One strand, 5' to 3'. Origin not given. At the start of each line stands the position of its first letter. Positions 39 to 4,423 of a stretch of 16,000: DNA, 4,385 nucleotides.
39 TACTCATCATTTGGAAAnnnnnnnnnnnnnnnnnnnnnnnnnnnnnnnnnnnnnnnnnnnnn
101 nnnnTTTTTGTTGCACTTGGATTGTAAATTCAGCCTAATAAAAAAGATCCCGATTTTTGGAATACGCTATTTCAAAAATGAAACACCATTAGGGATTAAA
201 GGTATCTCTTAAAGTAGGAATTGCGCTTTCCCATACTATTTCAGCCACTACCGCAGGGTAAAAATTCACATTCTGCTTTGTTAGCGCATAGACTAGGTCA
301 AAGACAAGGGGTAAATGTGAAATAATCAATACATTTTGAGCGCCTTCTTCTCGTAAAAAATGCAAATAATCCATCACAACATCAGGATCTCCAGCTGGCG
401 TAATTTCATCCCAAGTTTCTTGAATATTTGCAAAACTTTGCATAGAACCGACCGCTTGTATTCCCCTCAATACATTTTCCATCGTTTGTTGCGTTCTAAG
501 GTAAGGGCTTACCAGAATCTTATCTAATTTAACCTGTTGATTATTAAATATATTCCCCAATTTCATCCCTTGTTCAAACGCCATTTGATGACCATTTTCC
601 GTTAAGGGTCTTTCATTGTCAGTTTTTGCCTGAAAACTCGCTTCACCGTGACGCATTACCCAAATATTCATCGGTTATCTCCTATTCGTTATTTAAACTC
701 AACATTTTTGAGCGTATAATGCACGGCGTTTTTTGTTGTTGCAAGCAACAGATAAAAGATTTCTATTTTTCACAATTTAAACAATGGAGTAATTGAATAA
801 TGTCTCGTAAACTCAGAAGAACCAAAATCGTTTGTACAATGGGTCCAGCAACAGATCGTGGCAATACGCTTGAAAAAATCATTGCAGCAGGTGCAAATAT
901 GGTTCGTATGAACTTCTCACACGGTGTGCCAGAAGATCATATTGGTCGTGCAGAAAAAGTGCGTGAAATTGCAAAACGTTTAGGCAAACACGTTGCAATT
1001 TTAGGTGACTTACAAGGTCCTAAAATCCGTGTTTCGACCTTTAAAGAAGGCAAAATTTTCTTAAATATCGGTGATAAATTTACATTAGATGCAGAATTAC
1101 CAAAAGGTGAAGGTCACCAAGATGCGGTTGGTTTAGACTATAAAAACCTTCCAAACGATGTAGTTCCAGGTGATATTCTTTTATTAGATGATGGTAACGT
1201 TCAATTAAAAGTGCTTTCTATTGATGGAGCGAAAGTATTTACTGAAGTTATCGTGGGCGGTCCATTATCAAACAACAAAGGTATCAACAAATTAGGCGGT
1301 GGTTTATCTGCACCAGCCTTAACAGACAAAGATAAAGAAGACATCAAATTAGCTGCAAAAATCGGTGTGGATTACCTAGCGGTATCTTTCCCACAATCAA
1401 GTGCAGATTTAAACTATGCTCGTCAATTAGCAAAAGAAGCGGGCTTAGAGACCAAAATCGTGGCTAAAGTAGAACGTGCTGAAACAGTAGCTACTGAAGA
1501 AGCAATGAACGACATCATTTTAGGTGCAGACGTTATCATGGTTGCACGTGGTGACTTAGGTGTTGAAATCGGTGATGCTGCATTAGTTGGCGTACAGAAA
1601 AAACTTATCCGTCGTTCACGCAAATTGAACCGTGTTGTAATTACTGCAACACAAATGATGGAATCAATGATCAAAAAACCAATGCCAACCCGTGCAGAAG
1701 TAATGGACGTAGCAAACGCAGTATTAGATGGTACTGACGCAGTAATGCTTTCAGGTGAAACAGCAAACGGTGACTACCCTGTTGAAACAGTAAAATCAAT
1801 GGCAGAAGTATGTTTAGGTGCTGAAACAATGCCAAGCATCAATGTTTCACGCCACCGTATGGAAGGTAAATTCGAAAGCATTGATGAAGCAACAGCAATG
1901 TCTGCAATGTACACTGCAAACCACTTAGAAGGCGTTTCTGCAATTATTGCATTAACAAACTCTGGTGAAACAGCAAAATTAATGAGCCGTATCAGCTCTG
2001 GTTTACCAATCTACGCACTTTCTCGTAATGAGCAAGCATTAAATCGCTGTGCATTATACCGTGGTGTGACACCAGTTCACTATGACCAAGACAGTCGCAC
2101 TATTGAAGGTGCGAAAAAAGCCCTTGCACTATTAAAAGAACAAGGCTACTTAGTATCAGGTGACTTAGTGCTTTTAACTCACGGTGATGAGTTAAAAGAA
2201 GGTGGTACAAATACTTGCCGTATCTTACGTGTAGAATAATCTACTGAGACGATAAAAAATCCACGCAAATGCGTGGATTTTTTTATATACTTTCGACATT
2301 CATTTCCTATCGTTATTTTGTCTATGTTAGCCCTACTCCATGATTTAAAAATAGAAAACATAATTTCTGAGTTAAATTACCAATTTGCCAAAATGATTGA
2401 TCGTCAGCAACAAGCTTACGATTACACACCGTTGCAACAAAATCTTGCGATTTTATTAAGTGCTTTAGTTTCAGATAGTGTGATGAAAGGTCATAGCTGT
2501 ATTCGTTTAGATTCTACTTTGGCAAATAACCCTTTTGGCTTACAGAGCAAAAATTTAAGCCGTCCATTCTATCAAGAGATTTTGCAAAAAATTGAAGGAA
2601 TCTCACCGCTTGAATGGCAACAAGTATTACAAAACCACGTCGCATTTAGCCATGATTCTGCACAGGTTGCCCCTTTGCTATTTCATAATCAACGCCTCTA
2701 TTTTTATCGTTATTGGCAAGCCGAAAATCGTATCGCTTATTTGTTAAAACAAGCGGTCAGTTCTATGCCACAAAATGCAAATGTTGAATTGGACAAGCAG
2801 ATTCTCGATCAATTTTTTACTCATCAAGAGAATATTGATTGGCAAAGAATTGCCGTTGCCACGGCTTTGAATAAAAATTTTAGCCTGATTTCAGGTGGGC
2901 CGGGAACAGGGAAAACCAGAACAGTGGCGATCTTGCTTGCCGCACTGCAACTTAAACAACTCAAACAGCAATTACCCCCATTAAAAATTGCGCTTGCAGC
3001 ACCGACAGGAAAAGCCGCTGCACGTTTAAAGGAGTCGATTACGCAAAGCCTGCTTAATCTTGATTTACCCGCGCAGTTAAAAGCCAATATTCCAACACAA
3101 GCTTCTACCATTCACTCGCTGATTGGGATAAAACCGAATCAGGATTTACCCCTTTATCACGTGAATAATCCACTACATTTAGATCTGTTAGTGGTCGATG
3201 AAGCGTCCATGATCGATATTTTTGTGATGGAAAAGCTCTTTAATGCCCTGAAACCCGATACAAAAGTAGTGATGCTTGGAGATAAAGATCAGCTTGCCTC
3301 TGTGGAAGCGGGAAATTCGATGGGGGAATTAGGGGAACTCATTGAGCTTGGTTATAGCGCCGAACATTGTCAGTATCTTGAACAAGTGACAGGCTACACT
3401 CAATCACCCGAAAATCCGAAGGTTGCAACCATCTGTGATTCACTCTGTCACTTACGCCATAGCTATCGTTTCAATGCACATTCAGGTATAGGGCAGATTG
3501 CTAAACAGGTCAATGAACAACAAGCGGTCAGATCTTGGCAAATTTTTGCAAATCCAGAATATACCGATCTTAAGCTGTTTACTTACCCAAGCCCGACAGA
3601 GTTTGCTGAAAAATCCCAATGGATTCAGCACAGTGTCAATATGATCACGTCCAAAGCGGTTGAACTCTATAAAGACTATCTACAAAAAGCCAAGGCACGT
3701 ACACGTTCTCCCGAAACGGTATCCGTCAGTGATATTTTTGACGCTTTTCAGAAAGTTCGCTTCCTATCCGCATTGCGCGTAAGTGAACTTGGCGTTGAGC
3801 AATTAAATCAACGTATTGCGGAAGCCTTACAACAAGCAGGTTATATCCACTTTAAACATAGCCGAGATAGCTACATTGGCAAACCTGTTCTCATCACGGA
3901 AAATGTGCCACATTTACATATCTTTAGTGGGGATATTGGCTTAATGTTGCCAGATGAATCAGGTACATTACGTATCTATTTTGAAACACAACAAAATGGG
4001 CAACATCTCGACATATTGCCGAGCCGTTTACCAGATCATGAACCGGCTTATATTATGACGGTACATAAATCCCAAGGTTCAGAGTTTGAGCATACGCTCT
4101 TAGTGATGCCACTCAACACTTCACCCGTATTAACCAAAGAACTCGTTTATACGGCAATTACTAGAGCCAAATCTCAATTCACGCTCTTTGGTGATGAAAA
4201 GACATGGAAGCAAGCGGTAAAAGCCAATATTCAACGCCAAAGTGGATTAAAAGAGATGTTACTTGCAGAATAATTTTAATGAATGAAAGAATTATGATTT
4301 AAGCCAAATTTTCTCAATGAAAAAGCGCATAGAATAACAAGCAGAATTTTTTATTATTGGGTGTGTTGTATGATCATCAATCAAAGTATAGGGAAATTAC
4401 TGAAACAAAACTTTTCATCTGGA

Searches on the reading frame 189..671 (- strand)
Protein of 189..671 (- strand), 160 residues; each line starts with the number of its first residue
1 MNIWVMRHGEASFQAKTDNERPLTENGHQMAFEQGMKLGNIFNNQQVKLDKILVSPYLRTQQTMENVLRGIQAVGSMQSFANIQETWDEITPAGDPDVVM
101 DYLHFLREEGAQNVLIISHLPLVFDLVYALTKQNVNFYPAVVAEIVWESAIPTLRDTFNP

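Call 45: search_protein_families(library=ncbifam, proteins=[window:189-671:-], max_evalue=0.00001)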
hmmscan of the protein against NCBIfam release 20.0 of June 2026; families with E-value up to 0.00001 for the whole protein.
window:189-671:- (160 aa): 1 family
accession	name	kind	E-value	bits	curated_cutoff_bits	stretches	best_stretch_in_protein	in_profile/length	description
TIGR00249.1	sixA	equivalog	6.5e-34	117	74.5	1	1-149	1-142/154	phosphohistidine phosphatase SixA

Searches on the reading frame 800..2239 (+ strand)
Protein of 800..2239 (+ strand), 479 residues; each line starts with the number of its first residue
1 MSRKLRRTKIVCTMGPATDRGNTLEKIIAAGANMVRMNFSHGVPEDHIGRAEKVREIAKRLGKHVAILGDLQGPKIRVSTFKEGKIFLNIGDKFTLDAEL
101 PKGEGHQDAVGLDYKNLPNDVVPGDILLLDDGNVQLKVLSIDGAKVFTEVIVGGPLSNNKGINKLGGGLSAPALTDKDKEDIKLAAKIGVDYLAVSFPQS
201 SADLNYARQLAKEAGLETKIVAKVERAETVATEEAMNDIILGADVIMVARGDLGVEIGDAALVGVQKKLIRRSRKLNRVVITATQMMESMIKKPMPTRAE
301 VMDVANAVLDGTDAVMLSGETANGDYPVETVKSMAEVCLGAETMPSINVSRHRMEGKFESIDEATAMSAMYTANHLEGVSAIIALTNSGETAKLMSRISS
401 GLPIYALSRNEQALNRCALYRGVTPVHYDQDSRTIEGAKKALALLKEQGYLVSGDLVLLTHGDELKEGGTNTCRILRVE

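Call 45: search_protein_families(library=ncbifam, proteins=[window:800-2239:+], max_evalue=0.00001)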
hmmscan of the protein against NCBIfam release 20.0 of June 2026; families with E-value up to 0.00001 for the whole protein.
window:800-2239:+ (479 aa): 7 families
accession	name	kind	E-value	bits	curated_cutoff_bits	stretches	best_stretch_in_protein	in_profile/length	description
NF004491.0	PRK05826.1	subfamily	1e-199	664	432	1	4-479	3-476/477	pyruvate kinase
TIGR01064.1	pyruv_kin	equivalog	1.6e-168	561.1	306.4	1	6-478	1-476/476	pyruvate kinase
NF004978.0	PRK06354.1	subfamily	6.6e-135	450.8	462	1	4-471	6-471/590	pyruvate kinase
NF004886.0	PRK06247.1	subfamily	2.1e-129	432.3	623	1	4-478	3-470/476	pyruvate kinase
NF006664.0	PRK09206.1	equivalog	3e-113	378.9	686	1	5-476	1-468/470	pyruvate kinase PykF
NF005234.0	PRK06739.1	equivalog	1.5e-83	280.7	564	1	11-344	6-331/352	pyruvate kinase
NF011314.0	PRK14725.1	equivalog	2e-40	138.7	642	2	82-336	329-588/614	pyruvate kinase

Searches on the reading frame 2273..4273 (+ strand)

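Call 45: search_protein_families(library=ncbifam, proteins=[window:2273-4273:+], max_evalue=0.00001)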
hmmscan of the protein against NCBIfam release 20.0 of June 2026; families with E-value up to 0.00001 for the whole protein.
window:2273-4273:+ (666 aa): 7 families
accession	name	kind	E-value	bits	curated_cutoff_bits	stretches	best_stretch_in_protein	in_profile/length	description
NF008127.0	PRK10875.1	equivalog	2.9e-175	584.4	671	1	18-663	3-614/619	exodeoxyribonuclease V subunit alpha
TIGR01447.1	recD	equivalog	2.7e-171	571.2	310.15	1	23-662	2-596/597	exodeoxyribonuclease V subunit alpha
TIGR01448.2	helicase_RecD2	equivalog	1.9e-77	261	500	2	35-353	185-459/713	SF1B family DNA helicase RecD2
TIGR02768.1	TraA_Ti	equivalog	1.1e-18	66.9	590.45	2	304-349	448-494/751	Ti-type conjugative transfer relaxase TraA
NF010464.0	PRK13889.1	subfamily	1.7e-07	29.6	1015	1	304-350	435-482/992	conjugal transfer relaxase TraA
TIGR00376.1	TIGR00376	hypoth_equivalog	2.7e-07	29.4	348.9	1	187-272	159-241/639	IGHMBP2 family helicase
NF010402.0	PRK13826.1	subfamily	4.8e-06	24.7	1317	0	305-357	471-524/1102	Dtr system oriT relaxase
